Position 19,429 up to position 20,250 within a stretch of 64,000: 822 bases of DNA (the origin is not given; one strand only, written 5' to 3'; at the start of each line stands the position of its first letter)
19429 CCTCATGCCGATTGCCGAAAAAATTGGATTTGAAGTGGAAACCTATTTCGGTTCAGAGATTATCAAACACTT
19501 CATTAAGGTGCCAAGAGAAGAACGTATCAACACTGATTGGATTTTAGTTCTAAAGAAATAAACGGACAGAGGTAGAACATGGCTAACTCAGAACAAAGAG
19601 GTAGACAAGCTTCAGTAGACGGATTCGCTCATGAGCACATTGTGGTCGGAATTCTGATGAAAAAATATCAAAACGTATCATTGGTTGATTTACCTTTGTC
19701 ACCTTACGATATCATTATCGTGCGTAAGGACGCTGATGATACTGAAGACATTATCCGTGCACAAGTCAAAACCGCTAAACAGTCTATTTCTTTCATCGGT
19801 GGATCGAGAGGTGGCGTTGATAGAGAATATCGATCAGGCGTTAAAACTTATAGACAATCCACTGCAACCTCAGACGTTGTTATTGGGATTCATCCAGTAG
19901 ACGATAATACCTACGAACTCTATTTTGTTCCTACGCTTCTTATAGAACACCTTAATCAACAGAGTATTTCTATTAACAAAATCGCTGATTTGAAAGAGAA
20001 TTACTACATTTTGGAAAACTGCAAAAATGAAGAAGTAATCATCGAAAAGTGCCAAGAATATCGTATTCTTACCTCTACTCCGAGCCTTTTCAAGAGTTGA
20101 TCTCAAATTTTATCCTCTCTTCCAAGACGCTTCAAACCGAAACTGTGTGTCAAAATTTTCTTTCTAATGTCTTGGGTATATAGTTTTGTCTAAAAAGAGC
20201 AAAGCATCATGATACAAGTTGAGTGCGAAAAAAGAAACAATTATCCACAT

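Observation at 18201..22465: Promoter-MTase-small nuclease-unknown gene island; the third gene is split by an IS630 element and can be reconstructed exactly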

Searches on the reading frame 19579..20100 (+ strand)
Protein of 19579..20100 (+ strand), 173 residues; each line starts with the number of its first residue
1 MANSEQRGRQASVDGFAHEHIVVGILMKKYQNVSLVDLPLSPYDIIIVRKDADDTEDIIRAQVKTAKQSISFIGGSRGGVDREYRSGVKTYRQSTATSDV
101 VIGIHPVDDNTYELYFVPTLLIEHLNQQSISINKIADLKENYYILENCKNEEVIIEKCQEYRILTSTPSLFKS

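Call 5: search_protein_families(library=pfam, proteins=[window:19579-20097:+], max_evalue=1)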
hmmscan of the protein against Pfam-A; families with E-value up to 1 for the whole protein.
window:19579-20097:+ (173 aa): 3 families
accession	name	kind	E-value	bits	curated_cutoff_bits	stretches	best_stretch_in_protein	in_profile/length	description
PF03387.19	Herpes_UL46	-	0.0097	15.1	25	1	44-136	64-158/435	Herpesvirus UL46 protein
PF20753.2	DUF6558_C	-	0.014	16.1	24.4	1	107-169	24-82/119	Phage tail C-terminal domain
PF11337.13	DUF3139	-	0.057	14.4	27.3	1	105-154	23-72/83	Protein of unknown function (DUF3139)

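Call 6: search_protein_families(library=padloc, proteins=[window:19579-20097:+], max_evalue=1)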
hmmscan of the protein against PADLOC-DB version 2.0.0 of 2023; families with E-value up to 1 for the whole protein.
window:19579-20097:+ (173 aa): 0 families

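Call 7: search_protein_families(library=ncbifam, proteins=[window:19579-20097:+], max_evalue=1)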
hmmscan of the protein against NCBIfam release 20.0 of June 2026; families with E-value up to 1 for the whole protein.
window:19579-20097:+ (173 aa): 2 families
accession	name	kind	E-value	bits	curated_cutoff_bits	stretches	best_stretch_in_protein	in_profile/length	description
NF040776.2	AlsR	equivalog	0.033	13.1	400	1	10-70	141-203/279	transcriptional repressor AlsR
NF003661.0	PRK05291.1-3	equivalog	0.12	11.7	380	1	41-145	237-338/448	tRNA uridine-5-carboxymethylaminomethyl(34) synthesis GTPase MnmE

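Call 9: find_homologous_proteins(query=window:19579-20097:+, max_evalue=0.01)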
Query window:19579-20097:+ (173 aa): 1072 proteins with E <= 0.01 among 1120 candidates; the best 120 are listed.
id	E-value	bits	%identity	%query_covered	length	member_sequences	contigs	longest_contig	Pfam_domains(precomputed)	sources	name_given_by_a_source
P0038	2.5e-98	344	90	100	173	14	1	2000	-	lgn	-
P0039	2.9e-98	344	92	100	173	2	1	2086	-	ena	-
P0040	9.8e-98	342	92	100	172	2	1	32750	-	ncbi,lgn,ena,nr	ncbi:MAG: hypothetical protein OXM61_02115 [Candidatus Poribacteria bacterium]|nr:hypothetical prote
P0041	3.3e-97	341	89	100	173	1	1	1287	-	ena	-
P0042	6.7e-96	336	88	100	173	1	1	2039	-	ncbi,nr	ncbi:hypothetical protein JT359_05800 [Candidatus Poribacteria bacterium]|nr:hypothetical protein [C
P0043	1.0e-92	326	88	98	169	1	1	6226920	-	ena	-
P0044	8.6e-92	323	85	98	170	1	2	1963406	-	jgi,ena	jgi:hypothetical protein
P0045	9.1e-92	323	85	98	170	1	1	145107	-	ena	-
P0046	2.6e-91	321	87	97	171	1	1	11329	-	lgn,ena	-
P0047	4.8e-91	321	85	98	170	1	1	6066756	-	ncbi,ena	-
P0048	1.3e-89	316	84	98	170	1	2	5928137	-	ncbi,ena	-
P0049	2.0e-89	315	87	95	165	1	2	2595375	-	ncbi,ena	-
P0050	4.1e-89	314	84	99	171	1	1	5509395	-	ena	-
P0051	4.5e-89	314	83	98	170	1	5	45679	-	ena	-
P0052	5.1e-88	311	84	98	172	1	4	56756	-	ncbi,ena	-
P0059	9.7e-85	300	80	99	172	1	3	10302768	-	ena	-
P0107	6.5e-81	288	77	95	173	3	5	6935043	-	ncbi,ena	-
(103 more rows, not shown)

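Call 19: search_solved_structures(query=window:19579-20097:+, max_evalue=10)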
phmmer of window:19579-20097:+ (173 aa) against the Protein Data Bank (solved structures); distinct sequences matched with E-value up to 10: 1.
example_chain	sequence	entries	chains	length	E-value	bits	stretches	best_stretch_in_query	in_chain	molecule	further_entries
4l0m_A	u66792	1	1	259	0.66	13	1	107-157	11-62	putative 5'-methylthioadenosine/S-adenosylhomocysteine nucleosidase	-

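Call 22: find_encoding_contigs(protein=P0059, flank=6000, max_places=3)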
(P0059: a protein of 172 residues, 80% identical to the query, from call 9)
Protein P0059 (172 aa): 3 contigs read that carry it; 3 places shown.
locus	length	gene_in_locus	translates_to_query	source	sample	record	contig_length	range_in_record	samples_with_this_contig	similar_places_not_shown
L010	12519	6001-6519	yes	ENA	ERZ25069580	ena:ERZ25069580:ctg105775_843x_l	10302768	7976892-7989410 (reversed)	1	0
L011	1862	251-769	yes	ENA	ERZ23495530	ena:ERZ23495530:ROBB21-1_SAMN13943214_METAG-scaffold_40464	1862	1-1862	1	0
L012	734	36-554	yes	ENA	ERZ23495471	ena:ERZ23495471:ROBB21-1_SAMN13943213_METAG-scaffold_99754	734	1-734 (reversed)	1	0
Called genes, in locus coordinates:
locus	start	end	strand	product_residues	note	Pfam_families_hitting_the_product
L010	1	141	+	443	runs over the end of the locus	PF01743:PolyA_pol, PF12627:PolyA_pol_RNAbd, PF13735:tRNA_NucTran2_2 (weak)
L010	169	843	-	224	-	PF09335:VTT_dom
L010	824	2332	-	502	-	-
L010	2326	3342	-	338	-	PF01075:Glyco_transf_9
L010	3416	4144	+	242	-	PF02517:Rce1-like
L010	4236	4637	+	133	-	PF06667:PspB (faint)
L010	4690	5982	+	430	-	PF01555:N6_N4_Mtase, PF01170:UPF0020 (faint)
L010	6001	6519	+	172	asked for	-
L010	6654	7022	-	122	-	-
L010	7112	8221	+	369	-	-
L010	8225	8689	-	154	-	PF01609:DDE_Tnp_1, PF13612:DDE_Tnp_1_3, PF13586:DDE_Tnp_1_2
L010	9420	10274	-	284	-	PF22727:NCH2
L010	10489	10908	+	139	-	-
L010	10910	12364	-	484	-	PF00404:Dockerin_1 (weak)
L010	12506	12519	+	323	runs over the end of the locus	PF01609:DDE_Tnp_1, PF13612:DDE_Tnp_1_3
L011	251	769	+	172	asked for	-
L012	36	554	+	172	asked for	-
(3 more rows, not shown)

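Call 23: find_encoding_contigs(protein=P0107, flank=6000, max_places=3)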
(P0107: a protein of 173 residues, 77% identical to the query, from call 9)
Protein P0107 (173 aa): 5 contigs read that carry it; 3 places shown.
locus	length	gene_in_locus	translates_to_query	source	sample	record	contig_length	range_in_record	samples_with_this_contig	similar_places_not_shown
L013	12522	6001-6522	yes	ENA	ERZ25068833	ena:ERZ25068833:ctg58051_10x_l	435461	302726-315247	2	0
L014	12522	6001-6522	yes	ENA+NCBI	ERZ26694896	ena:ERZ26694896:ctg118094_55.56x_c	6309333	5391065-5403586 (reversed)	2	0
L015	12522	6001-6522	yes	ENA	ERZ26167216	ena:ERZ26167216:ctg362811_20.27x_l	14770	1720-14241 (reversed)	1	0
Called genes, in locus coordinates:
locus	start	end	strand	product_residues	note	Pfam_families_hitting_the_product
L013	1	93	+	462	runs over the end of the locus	PF00206:Lyase_1, PF10415:FumaraseC_C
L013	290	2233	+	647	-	PF00582:Usp, PF08369:PCP_red, PF21349:RUBY_RBDX (faint), PF08369:PCP_red (weak)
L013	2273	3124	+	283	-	PF00582:Usp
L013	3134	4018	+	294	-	PF01656:CbiA, PF09140:MipZ (faint), PF10609:ParA, PF13614:AAA_31 (weak)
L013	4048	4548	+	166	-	PF08369:PCP_red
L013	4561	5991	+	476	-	PF01555:N6_N4_Mtase, PF01170:UPF0020 (faint)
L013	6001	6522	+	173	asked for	-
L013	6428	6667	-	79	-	-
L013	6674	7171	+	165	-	PF05425:CopD (weak)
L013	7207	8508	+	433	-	PF04055:Radical_SAM, PF13186:SPASM, PF08369:PCP_red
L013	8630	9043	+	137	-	-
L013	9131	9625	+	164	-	-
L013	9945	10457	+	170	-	PF13432:TPR_16, PF13414:TPR_11, PF14559:TPR_19 (weak), PF13424:TPR_12, PF00515:TPR_1, PF07719:TPR_2, PF13181:TPR_8 (weak), PF13414:TPR_11, +11 more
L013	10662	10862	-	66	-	PF00313:CSD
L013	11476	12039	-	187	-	PF13613:HTH_Tnp_4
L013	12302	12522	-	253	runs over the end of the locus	PF02463:SMC_N (weak), PF00005:ABC_tran, PF13304:AAA_21 (weak)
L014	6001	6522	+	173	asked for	-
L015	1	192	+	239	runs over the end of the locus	?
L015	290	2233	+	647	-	PF00582:Usp, PF08369:PCP_red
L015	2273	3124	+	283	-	PF00582:Usp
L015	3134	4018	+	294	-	PF01656:CbiA, PF09140:MipZ (faint), PF10609:ParA, PF13614:AAA_31 (weak)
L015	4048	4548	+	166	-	PF08369:PCP_red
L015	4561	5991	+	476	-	PF01555:N6_N4_Mtase, PF01170:UPF0020 (faint)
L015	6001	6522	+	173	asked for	-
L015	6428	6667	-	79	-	-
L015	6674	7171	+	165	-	PF05425:CopD (weak)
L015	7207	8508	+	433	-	PF04055:Radical_SAM, PF13186:SPASM, PF08369:PCP_red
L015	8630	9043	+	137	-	-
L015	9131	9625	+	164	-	-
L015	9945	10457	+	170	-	PF13432:TPR_16, PF13414:TPR_11, PF14559:TPR_19 (weak), PF13424:TPR_12, PF00515:TPR_1, PF07719:TPR_2, PF13181:TPR_8 (weak), PF13414:TPR_11, +11 more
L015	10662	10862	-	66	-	PF00313:CSD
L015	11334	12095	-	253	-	PF02463:SMC_N (weak), PF00005:ABC_tran, PF13304:AAA_21 (weak)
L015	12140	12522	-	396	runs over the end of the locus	PF00528:BPD_transp_1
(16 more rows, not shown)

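Call 36: predict_structure(alignment_id=A2)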
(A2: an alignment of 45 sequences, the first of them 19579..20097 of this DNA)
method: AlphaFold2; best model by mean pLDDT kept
length: 173 residues; sequences in the alignment: 45
mean_pLDDT: 68.2   pTM: 0.67
mean pLDDT of the five models: 68.2, 47.9, 46.3, 44.4, 43.9
residues with pLDDT >= 90: 37; 70-90: 63; 50-70: 22; < 50: 51
segments of 3 or more residues with pLDDT < 50: 1-16, 67-94, 168-173
pLDDT, mean of each block of 10 residues (from residue 1): 39 55 90 79 82 85 60 28 31 61 79 86 63 78 93 91 67 38
secondary structure, 60 per line:
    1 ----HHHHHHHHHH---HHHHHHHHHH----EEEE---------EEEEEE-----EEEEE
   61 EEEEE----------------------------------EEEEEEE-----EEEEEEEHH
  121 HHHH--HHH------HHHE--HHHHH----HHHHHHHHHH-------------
elements in order: H5-14 H18-27 E32-35 E45-50 E56-65 E100-106 E112-118 H119-124 H142-146 H151-160

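Call 45: search_dna_similar(query=window:19579-20097:+, collection=plasmids, mode=protein, max_evalue=0.001, max_rows=10)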
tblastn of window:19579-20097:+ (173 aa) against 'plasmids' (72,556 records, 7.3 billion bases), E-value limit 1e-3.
No match.

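Call 46: search_dna_similar(query=window:19579-20097:+, collection=phages, mode=protein, max_evalue=0.001, max_rows=10)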
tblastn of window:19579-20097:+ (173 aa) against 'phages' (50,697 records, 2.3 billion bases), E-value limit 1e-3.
No match.

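Call 51: search_protein_families(library=phrogs, proteins=[window:19579-20097:+], max_evalue=0.1)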
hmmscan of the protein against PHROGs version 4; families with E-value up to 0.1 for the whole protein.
window:19579-20097:+ (173 aa): 1 family
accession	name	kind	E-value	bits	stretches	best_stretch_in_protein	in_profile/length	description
phrog_5018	-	unknown function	0.0029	18.8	1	15-110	8-92/134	-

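Call 58: find_encoding_contigs(protein=window:19579-20100:+, flank=5000, max_places=6)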
Protein window:19579-20100:+ (173 aa): 2 contigs read that carry it; 2 places shown.
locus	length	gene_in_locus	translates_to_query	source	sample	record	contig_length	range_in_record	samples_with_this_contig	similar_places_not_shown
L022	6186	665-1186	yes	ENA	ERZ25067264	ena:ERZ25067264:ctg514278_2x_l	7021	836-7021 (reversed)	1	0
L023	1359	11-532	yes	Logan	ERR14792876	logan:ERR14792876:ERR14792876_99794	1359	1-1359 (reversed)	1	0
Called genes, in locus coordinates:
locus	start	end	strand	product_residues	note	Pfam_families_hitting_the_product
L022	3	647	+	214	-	?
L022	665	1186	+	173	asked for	-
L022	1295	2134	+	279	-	-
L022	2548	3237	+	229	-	PF16177:ACAS_N, PF00501:AMP-binding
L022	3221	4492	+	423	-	PF00501:AMP-binding, PF13193:AMP-binding_C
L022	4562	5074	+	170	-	PF02776:TPP_enzyme_N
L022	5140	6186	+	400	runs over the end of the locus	PF03453:MoeA_N, PF00994:MoCF_biosynth, PF03454:MoeA_C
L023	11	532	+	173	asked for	-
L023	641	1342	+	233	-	-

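Call 73: find_related_loci(query=A2, collection=metagenome_contigs, flank=4000)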
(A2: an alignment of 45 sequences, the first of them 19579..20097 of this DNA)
Query A2 (173 aa) in metagenome_contigs; peptide patterns used: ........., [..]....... (x = any residue, [..] = any of these).
302 stretches matched a pattern; 235 encode a relative of the query (tblastn E <= 1e-3); the best 80 are kept; 80 distinct loci.
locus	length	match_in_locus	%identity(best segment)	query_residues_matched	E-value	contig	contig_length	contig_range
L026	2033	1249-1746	78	1-166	4e-91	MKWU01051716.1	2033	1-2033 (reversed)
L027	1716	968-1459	76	1-164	7e-91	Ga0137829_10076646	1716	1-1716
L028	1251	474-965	74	1-164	9e-88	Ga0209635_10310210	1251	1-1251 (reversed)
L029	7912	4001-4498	73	1-166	8e-82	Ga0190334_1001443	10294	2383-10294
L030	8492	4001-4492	72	1-164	1e-79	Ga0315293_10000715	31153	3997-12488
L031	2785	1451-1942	73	1-164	6e-81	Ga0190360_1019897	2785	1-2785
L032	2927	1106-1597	72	1-164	1e-80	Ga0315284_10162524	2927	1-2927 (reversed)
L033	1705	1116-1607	71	1-164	4e-83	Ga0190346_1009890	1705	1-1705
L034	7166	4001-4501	68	1-167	7e-78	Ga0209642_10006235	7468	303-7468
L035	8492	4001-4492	70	1-164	1e-77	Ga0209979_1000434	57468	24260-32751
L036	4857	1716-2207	71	1-164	8e-78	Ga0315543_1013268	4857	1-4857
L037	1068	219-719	69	1-167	1e-83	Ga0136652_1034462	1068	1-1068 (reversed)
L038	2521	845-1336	71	1-164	4e-79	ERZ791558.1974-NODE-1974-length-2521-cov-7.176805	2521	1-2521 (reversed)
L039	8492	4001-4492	70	1-164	3e-77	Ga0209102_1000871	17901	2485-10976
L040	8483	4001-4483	72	3-164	4e-77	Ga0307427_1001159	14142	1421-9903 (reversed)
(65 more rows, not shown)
